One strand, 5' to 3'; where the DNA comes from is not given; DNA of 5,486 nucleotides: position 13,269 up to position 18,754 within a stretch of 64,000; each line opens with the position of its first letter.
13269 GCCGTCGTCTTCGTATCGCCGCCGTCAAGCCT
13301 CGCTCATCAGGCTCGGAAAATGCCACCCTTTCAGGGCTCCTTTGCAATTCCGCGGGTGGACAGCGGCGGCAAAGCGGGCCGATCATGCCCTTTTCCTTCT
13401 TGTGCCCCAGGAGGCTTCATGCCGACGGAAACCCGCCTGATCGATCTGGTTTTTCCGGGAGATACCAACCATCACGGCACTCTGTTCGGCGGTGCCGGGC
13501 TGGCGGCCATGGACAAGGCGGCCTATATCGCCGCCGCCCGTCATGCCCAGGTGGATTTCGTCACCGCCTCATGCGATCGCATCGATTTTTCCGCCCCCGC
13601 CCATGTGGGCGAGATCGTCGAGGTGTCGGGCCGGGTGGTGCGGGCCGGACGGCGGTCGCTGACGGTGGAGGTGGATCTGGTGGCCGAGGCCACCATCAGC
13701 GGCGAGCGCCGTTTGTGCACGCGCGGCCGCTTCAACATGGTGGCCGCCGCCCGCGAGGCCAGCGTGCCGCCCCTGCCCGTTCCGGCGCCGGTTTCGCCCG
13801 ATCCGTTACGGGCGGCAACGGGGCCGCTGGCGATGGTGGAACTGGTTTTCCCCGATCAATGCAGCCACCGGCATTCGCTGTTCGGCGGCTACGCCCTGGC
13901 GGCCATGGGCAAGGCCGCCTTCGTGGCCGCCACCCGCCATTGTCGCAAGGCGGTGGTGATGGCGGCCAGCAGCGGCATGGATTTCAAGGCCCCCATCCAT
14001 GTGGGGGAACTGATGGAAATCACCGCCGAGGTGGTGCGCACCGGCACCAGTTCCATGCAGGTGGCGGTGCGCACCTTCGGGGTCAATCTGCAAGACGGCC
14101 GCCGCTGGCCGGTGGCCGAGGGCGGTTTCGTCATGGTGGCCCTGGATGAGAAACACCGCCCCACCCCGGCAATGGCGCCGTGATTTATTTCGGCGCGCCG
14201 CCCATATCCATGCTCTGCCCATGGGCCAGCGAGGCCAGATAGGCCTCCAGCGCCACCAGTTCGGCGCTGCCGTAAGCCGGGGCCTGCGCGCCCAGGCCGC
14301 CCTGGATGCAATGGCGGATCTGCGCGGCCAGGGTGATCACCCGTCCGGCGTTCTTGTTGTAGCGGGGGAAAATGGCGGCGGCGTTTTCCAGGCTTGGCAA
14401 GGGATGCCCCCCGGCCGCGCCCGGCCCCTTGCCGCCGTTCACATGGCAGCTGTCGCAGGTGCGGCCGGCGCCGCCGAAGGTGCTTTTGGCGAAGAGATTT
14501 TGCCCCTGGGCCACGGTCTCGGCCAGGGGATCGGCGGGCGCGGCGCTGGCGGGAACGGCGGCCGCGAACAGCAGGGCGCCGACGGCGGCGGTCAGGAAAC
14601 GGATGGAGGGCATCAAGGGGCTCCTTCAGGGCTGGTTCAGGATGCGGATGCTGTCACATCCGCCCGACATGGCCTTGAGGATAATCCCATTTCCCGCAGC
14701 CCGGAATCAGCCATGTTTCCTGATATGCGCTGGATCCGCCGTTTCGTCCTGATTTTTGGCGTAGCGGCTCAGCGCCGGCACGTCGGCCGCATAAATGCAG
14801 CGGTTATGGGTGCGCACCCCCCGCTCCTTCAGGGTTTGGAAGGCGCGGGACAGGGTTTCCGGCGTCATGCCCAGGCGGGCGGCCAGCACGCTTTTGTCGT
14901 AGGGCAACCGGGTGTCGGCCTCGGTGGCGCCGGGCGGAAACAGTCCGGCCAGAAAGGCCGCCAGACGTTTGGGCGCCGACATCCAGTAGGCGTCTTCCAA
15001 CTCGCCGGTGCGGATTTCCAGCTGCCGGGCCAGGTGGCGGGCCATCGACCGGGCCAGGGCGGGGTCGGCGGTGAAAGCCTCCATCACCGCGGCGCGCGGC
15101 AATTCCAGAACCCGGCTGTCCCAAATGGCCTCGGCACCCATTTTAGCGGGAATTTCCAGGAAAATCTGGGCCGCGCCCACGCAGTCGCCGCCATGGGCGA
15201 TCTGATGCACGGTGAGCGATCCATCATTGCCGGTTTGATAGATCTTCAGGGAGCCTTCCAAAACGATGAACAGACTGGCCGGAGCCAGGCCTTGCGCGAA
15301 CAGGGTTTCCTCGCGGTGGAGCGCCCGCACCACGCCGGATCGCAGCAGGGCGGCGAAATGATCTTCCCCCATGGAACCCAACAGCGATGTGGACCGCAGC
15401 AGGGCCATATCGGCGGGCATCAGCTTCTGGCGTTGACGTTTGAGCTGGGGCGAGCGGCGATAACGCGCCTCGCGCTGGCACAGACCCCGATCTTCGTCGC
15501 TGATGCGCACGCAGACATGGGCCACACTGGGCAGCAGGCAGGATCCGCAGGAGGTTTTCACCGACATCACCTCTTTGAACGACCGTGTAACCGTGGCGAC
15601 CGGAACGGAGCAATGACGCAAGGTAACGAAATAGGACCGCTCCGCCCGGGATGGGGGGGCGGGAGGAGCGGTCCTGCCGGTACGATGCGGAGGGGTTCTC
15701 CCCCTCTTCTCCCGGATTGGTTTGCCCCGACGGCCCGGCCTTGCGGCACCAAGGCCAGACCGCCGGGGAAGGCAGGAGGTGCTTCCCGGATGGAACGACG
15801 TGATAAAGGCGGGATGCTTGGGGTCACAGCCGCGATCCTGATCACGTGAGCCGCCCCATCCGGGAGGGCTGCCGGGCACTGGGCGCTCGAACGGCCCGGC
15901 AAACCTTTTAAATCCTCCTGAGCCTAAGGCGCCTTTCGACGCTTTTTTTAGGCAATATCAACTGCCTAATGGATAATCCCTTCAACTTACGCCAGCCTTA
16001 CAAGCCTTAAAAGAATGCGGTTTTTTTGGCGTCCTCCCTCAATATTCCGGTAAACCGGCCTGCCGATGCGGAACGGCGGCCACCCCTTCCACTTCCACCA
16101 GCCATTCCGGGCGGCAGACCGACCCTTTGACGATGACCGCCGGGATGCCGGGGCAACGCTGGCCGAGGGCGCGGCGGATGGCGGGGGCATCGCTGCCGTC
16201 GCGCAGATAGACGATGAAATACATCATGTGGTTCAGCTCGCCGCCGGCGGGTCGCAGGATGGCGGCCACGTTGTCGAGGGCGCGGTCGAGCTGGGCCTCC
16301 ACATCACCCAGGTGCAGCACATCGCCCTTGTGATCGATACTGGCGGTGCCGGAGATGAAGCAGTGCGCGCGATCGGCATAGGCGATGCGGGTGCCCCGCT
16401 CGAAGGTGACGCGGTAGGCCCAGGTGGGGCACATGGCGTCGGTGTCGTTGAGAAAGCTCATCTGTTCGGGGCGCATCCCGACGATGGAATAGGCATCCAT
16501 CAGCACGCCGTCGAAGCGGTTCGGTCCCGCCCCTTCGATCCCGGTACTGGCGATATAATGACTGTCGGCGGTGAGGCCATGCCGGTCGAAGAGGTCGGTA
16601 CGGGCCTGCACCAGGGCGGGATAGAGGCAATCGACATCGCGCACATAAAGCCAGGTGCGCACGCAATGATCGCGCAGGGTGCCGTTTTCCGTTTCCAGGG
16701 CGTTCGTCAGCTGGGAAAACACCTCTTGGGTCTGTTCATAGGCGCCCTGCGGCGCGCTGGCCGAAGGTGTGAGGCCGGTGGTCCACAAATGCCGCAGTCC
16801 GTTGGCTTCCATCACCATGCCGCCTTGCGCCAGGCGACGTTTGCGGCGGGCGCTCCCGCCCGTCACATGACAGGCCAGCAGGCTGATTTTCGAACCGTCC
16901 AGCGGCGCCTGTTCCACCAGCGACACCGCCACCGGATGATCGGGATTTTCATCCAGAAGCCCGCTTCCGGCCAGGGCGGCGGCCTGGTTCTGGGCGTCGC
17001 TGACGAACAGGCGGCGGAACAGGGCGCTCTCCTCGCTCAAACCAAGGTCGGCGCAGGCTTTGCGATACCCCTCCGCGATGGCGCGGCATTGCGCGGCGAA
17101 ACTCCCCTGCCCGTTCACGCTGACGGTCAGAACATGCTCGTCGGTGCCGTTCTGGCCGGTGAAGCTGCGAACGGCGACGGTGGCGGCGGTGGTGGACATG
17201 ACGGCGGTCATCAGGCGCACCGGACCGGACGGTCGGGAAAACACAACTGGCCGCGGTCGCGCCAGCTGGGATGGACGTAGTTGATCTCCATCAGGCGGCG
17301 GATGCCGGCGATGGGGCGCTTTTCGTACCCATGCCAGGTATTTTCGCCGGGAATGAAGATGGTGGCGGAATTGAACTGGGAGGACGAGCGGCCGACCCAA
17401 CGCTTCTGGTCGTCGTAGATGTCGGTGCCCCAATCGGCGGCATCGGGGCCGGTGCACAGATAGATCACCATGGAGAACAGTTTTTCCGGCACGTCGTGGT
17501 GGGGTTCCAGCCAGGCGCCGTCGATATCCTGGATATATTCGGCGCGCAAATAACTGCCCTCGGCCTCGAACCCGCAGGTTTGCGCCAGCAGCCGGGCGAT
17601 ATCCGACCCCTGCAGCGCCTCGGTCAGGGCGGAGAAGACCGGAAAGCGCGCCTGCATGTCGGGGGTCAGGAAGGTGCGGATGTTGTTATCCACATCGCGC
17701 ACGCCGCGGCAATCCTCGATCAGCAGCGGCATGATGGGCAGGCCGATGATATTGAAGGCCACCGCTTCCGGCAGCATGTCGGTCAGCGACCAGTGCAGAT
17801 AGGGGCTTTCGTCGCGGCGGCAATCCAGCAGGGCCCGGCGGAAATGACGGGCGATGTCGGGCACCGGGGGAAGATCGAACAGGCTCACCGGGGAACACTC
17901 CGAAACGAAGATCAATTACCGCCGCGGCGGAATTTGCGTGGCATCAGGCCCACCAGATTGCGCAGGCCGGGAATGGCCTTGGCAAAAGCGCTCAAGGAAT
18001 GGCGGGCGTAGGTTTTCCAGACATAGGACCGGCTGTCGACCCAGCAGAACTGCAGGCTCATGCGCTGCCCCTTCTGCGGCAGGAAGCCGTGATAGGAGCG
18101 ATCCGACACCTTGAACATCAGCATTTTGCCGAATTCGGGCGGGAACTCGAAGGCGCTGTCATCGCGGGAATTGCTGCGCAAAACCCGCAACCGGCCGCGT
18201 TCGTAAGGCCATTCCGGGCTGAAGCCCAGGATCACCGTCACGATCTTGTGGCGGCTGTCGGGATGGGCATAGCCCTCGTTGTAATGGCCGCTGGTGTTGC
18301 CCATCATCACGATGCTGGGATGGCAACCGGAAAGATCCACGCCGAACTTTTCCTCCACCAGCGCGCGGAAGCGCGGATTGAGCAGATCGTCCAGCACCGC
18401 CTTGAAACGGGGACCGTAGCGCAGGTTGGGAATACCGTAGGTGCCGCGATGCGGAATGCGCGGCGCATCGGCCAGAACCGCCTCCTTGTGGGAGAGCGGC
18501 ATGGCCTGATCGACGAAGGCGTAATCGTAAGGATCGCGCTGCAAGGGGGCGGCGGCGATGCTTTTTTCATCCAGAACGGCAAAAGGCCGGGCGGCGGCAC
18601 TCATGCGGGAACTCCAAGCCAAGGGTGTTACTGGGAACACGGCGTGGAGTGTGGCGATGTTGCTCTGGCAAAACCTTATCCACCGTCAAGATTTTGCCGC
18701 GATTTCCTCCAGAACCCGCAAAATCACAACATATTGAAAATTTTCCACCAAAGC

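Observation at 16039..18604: Tightly coupled three-gene operon: 2OG-oxygenase, 2OG-oxygenase-like, chorismatase-like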

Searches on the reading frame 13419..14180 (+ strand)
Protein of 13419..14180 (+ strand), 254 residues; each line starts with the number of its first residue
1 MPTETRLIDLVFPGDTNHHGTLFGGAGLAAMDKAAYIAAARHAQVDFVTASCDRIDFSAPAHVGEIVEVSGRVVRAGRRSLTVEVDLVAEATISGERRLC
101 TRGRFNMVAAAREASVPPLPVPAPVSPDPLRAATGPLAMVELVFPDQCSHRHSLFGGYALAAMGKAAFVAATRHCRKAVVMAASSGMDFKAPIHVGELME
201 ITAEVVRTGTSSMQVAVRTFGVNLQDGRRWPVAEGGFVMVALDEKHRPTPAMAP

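Call 73: search_protein_families(library=pfam, proteins=[window:13419-14180:+], max_evalue=0.001)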
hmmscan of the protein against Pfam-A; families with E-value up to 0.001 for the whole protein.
seq(254 aa): 4 families
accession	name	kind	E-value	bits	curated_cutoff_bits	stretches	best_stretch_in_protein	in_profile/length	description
PF03061.28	4HBT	-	9.5e-31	106.4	20.6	2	19-90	1-73/79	Thioesterase superfamily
PF13622.12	4HBT_3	-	4.4e-11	43.3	24.3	2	151-234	9-77/83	Acyl-CoA thioesterase N-terminal domain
PF13279.12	4HBT_2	-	2.1e-06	28.7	25.5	0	37-115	36-109/122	Thioesterase-like superfamily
PF11896.14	GlgE_dom_N_S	-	0.00092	20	25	0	45-91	5-51/179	Alpha-1,4-glucan:maltose-1-phosphate maltosyltransferase, domain N/S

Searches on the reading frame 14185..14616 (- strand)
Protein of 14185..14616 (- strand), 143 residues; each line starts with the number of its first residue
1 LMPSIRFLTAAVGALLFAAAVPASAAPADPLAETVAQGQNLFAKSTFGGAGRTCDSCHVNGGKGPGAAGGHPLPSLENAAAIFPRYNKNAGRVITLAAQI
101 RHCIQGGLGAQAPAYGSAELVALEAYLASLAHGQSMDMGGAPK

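Call 73: search_protein_families(library=pfam, proteins=[window:14185-14616:-], max_evalue=0.001)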
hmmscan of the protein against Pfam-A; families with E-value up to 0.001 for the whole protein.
window:14185-14616:- (143 aa): 2 families
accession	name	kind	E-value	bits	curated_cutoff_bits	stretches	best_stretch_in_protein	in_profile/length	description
PF21342.2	SoxA-TsdA_cyt-c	-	1.9e-15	57.1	27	1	37-136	1-88/88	SoxA/TsdA, cytochrome c domain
PF00034.26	Cytochrom_C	-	0.00023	22.9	21.3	1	35-130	1-89/90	Cytochrome c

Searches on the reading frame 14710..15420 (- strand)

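Call 73: search_protein_families(library=pfam, proteins=[window:14710-15420:-], max_evalue=0.001)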
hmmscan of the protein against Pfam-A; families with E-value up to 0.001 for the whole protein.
seq(237 aa): 2 families
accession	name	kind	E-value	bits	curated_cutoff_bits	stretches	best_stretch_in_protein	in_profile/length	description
PF00027.35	cNMP_binding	-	9.4e-14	51.6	27.5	1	32-116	2-86/89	Cyclic nucleotide-binding domain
PF13545.12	HTH_Crp_2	-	1.2e-11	44.8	27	1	151-220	1-70/70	Crp-like helix-turn-helix domain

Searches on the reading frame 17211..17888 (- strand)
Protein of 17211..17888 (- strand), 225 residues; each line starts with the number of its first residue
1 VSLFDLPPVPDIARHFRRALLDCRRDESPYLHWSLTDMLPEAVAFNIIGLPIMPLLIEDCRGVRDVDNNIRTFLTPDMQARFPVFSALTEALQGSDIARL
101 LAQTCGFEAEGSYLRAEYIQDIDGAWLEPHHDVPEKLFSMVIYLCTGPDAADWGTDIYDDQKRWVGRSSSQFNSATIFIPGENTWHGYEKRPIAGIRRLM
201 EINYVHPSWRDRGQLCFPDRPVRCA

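Call 55: predict_structure(alignment_id=A2)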
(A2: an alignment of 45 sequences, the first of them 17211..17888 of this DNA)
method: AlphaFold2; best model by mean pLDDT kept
length: 225 residues; sequences in the alignment: 45
mean_pLDDT: 91.5   pTM: 0.89
mean pLDDT of the five models: 91.5, 91.1, 89.0, 88.1, 85.4
residues with pLDDT >= 90: 173; 70-90: 38; 50-70: 14; < 50: 0
segments of 3 or more residues with pLDDT < 50: none
pLDDT, mean of each block of 10 residues (from residue 1): 87 98 95 97 95 74 66 95 97 97 97 95 81 93 94 92 92 95 89 90 96 96 95
secondary structure, 60 per line:
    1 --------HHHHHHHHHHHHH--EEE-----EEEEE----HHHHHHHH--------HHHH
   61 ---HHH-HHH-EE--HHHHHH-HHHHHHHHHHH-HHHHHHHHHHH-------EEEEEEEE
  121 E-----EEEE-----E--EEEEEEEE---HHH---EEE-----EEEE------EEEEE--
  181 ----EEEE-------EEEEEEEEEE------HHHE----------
elements in order: H9-21 E24-26 E32-36 H41-48 H57-60 H76-81 H83-93 H95-105 E113-121 E127-130 E139-146 E156-158 E164-167 E174-178 E185-188 E196-205

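Call 59: fold_search(model_id=the predicted structure, library=pdb)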
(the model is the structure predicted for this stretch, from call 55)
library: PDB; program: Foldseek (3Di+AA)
matches with E <= 10: 1764; with E <= 0.001: 263
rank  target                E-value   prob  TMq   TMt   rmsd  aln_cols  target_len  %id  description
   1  9blq_A                1.5e-08  1.00  0.60  0.64   6.8       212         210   16  X-ray crystal structure of Streptomyces cacaoi PolD with iron and succinate bound (released 2025-11-05)
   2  3kt4                  1.8e-08  1.00  0.60  0.25   8.2       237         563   14  Crystal structure of Tpa1 from Saccharomyces cerevisiae, a component of the messenger ribonucleoprotein complex (released 2010-01-19)
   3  9ei6                  1.9e-08  1.00  0.66  0.70   5.9       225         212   13  PasI from Photorhabdus asymbiotica bound to Fe(II) and alpha-ketoglutarate (released 2025-08-20)
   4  3kt7                  2.6e-08  1.00  0.59  0.25   7.9       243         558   13  Crystal structure of Tpa1 from Saccharomyces cerevisiae, a component of the messenger ribonucleoprotein complex (released 2010-01-19)
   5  9blq_B                3.2e-08  1.00  0.65  0.73   3.7       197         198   15  X-ray crystal structure of Streptomyces cacaoi PolD with iron and succinate bound (released 2025-11-05)
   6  4nhx                  3.4e-08  1.00  0.59  0.30   7.9       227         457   13  Crystal structure of human OGFOD1, 2-oxoglutarate and iron-dependent oxygenase domain containing 1, in complex with N-ox (released 2014-11-19)
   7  9ei7                  6.6e-08  1.00  0.65  0.67   6.2       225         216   14  PasI from Photorhabdus asymbiotica bound to vanadyl, succinate, and 5-amino-6-hydroxy-octanosyl acid 2-phosphate (released 2025-08-20)
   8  4nhk                  1.2e-07  1.00  0.59  0.26   7.5       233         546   13  Crystal structure of Tpa1p from Saccharomyces cerevisiae, termination and polyadenylation protein 1, in complex with pyr (released 2014-11-19)
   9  3kt1                  1.2e-07  1.00  0.61  0.26   8.5       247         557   14  Crystal structure of Tpa1 from Saccharomyces cerevisiae, a component of the messenger ribonucleoprotein complex (released 2010-01-19)
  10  3mgu                  4.0e-07  1.00  0.57  0.25   9.0       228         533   14  Structure of S. cerevisiae Tpa1 protein, a proline hydroxylase modifying ribosomal protein Rps23 (released 2010-07-14)
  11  4nhy_A                5.1e-07  1.00  0.59  0.30  11.3       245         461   13  Crystal structure of human OGFOD1, 2-oxoglutarate and iron-dependent oxygenase domain containing 1, in complex with py (released 2014-11-19)
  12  4nhy_C                5.1e-07  1.00  0.59  0.30  11.7       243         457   13  Crystal structure of human OGFOD1, 2-oxoglutarate and iron-dependent oxygenase domain containing 1, in complex with py (released 2014-11-19)
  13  6zbn_C                3.7e-06  1.00  0.54  0.59   7.3       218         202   14  HIF Prolyl Hydroxylase 2 (PHD2/EGLN1) in complex with tert-butyl 6-(5-hydroxy-4-(1H-1,2,3-triazol-1-yl)-1H-pyrazol-1-y (released 2021-04-07)
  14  6zbo_B                9.2e-06  1.00  0.53  0.57   8.0       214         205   15  HIF Prolyl Hydroxylase 2 (PHD2/EGLN1) in Complex with 1-(6-morpholinopyrimidin-4-yl)-4-(1H-1,2,3-triazol-1-yl)-1H-pyra (released 2021-04-07)
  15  6zbn_D                1.0e-05  1.00  0.55  0.61   7.1       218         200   13  HIF Prolyl Hydroxylase 2 (PHD2/EGLN1) in complex with tert-butyl 6-(5-hydroxy-4-(1H-1,2,3-triazol-1-yl)-1H-pyrazol-1-y (released 2021-04-07)
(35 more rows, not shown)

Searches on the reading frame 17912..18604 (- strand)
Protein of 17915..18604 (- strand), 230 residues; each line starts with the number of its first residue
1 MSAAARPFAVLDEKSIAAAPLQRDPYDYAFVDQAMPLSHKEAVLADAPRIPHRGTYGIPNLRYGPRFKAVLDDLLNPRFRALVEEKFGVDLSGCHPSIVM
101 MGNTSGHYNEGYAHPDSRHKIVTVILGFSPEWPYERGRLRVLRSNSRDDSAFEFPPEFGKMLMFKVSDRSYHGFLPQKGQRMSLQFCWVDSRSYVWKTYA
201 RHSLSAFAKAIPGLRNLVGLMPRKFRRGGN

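Call 7: search_protein_families(library=pfam, proteins=[window:17915-18604:-], max_evalue=1)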
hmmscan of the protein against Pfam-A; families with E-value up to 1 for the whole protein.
seq(230 aa): 2 families
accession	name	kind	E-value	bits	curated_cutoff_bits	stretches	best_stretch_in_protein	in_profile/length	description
PF13640.12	2OG-FeII_Oxy_3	-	7.1e-08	33.8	27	1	106-185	14-94/98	2OG-Fe(II) oxygenase superfamily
PF13661.12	2OG-FeII_Oxy_4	-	4.2e-05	24.4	27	1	112-188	13-96/98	2OG-Fe(II) oxygenase superfamily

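Call 8: search_protein_families(library=ncbifam, proteins=[window:17915-18604:-], max_evalue=1)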
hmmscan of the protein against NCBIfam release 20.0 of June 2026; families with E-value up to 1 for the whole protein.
seq(230 aa): 1 family
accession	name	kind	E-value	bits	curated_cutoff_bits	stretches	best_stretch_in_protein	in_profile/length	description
NF041706.1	2OG_matur_YhhC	equivalog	0.19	11.4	150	1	124-184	114-176/182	cyclophane-containing peptide 2OG-Fe(II) oxygenase YhhC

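Call 83: search_solved_structures(query=A3, max_evalue=0.01, show_alignments=2)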
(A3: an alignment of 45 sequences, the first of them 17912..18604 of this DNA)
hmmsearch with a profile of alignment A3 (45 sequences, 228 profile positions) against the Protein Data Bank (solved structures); distinct sequences matched with E-value up to 0.01: 2.
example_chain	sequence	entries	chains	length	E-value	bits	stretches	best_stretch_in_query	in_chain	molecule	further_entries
9ei6_A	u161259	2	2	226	2.8e-08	36.8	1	63-186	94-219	Prolyl 4-hydroxylase alpha subunit domain-containing protein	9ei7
9blq_A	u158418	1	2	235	4.6e-08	36.1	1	68-175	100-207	Putative hydroxylase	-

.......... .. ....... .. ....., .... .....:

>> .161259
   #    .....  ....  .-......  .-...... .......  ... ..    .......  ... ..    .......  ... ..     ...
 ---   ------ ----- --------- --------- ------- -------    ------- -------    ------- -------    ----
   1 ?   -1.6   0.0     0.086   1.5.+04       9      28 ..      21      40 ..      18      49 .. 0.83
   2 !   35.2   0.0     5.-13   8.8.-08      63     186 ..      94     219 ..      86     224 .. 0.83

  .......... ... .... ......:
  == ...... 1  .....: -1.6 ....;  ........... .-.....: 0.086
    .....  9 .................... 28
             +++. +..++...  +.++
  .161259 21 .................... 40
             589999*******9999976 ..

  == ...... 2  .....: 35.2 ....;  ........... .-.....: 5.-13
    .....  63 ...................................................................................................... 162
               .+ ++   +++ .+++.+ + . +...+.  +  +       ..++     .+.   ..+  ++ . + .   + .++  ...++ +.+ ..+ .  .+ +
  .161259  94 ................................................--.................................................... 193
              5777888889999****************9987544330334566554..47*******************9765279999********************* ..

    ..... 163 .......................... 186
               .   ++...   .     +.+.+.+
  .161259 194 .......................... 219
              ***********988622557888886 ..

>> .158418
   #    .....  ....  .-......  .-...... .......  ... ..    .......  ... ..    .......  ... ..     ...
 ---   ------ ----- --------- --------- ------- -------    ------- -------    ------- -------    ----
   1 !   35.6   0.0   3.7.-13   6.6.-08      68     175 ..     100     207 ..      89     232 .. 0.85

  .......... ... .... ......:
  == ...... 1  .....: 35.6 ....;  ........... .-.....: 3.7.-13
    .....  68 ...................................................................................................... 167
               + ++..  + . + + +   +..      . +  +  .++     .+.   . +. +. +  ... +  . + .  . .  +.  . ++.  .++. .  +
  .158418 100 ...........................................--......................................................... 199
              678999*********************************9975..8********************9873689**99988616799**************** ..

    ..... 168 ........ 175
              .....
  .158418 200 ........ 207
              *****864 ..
